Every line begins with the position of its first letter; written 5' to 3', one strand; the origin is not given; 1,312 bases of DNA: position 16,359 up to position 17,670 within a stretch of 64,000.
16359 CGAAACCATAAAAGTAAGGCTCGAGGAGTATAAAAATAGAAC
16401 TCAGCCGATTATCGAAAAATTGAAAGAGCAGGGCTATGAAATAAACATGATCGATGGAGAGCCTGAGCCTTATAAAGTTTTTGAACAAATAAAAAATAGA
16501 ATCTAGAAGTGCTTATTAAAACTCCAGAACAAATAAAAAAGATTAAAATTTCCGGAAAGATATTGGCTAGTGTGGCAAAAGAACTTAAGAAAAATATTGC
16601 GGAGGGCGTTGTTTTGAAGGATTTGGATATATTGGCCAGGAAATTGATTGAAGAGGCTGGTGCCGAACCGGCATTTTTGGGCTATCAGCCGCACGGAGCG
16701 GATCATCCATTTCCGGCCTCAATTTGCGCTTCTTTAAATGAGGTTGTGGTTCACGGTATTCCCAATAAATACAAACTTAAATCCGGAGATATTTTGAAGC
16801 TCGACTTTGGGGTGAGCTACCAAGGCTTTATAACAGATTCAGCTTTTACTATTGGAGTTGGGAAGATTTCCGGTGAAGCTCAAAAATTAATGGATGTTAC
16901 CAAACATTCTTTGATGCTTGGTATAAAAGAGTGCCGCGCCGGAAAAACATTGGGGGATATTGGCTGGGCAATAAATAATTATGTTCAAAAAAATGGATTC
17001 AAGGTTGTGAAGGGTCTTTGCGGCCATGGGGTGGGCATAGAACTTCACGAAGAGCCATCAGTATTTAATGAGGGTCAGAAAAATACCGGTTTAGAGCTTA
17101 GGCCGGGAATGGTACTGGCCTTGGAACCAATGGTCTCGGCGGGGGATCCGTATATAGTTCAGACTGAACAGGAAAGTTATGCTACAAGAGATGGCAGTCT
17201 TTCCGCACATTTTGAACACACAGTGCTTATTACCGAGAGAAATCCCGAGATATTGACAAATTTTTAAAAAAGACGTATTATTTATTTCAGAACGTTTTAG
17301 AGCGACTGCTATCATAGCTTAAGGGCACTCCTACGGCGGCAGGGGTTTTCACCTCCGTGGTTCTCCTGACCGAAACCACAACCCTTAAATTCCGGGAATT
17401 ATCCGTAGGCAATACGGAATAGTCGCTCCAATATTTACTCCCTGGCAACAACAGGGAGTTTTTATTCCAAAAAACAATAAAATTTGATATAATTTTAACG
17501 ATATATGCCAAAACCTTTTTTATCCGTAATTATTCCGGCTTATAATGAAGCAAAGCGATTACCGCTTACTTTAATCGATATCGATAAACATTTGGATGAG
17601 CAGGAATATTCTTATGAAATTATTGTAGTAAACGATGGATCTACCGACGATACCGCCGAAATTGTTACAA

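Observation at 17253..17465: Independently transcribed, GC-rich structured RNA of about 175 nt replacing the alpha-operon genes after map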

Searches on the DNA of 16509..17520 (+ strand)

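Call 4: search_rna_families(source=window, start=17200, end=17520, threshold=evalue, max_evalue=10, show_alignments=5)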
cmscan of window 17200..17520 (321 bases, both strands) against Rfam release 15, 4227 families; matches with E-value up to 10: 0.
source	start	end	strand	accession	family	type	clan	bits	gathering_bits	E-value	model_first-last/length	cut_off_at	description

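Call 22: search_rna_families(sources=[L002, L003, L004, L005, L006, L007, L008, L009, L010, L011, L012, L013, L014, L015, L016, L017], threshold=gathering)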
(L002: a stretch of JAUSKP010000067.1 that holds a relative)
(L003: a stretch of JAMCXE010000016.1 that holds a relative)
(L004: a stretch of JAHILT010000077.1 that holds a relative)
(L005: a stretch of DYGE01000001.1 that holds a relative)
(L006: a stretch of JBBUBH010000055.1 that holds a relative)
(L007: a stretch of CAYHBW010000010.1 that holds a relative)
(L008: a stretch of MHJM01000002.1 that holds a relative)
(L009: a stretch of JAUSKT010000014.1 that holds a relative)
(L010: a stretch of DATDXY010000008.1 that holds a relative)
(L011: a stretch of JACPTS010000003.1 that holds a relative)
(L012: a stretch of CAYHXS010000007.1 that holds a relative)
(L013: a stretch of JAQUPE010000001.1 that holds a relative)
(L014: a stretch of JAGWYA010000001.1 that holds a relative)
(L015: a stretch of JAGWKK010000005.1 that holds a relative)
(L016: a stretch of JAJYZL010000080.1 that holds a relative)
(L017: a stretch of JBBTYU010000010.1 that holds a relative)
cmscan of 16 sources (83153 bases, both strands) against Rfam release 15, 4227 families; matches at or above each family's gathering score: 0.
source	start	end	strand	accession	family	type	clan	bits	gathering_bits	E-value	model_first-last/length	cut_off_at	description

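Call 24: search_rna_families(sources=[L008, L009, L011], threshold=evalue, max_evalue=10, show_alignments=3)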
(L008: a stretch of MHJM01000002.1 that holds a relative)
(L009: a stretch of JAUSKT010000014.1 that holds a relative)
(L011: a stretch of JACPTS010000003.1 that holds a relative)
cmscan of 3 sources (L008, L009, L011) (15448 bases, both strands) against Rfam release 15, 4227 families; matches with E-value up to 10: 6.
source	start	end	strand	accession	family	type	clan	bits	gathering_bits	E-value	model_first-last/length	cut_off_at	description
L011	1470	1532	-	RF04008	mir-4880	Gene; miRNA;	-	29.5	100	0.015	1-75/75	no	mir-4880 microRNA precursor family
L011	124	184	+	RF01414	Dicty_Class_I_RNA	Gene;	-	26.7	41.5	0.23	1-56/56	no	Class I RNA from Dictyostelium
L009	2459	2543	-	RF01302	snoU36a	Gene; snRNA; snoRNA; CD-box;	CL00051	22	45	2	1-90/90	no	SnoRNA U36a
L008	3286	3420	-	RF02204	WT1-AS_2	Gene; lncRNA;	-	19.4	45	5.1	1-137/137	no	WT1 antisense RNA conserved region 2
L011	1851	1917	-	RF02147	MEG8_3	Gene; lncRNA;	-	19.2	40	0.51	1-66/66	no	Maternally expressed 8 exon 3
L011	965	1073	-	RF01478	rli47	Gene; sRNA;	-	15.1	200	2.2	1-508/508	no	Listeria sRNA rli47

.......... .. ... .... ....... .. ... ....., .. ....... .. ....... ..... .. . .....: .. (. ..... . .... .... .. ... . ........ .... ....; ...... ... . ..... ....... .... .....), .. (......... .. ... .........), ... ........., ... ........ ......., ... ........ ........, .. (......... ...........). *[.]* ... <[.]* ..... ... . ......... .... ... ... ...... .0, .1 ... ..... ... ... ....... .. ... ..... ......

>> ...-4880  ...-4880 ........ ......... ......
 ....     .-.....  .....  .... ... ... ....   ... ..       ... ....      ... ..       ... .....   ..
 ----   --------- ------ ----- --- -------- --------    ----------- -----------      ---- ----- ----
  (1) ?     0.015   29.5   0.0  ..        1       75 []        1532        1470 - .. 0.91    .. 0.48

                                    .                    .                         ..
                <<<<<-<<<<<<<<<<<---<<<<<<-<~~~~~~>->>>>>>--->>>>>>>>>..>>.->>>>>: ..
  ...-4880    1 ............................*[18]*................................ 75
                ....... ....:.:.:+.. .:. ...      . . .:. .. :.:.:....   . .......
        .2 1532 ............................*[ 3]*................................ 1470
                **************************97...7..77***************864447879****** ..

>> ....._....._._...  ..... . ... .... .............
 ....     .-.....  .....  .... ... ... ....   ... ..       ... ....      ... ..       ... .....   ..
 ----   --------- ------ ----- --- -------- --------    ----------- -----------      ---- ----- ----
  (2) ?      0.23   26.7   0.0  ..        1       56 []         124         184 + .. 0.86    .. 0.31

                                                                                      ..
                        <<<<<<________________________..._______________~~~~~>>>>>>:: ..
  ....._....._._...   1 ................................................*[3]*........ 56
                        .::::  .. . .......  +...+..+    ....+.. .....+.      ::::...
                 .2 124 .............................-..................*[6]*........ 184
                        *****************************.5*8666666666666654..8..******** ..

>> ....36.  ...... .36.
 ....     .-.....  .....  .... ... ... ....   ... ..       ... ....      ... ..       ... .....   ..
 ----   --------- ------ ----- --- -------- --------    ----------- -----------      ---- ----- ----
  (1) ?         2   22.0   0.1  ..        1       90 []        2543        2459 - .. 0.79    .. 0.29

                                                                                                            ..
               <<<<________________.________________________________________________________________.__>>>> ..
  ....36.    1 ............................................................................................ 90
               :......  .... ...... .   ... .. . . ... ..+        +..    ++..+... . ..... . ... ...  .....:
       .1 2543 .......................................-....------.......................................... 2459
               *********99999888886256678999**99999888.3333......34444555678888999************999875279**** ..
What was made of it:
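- Tried and rejected: It was also run on 16 related loci (call 22) and on L008, L009 and L011 (call 24).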

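Call 57: search_dna_similar(query=window:17290-17465:+, collection=phages, mode=distant, max_evalue=0.01, max_rows=5)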
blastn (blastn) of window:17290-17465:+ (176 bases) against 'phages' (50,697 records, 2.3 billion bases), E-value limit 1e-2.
No match.
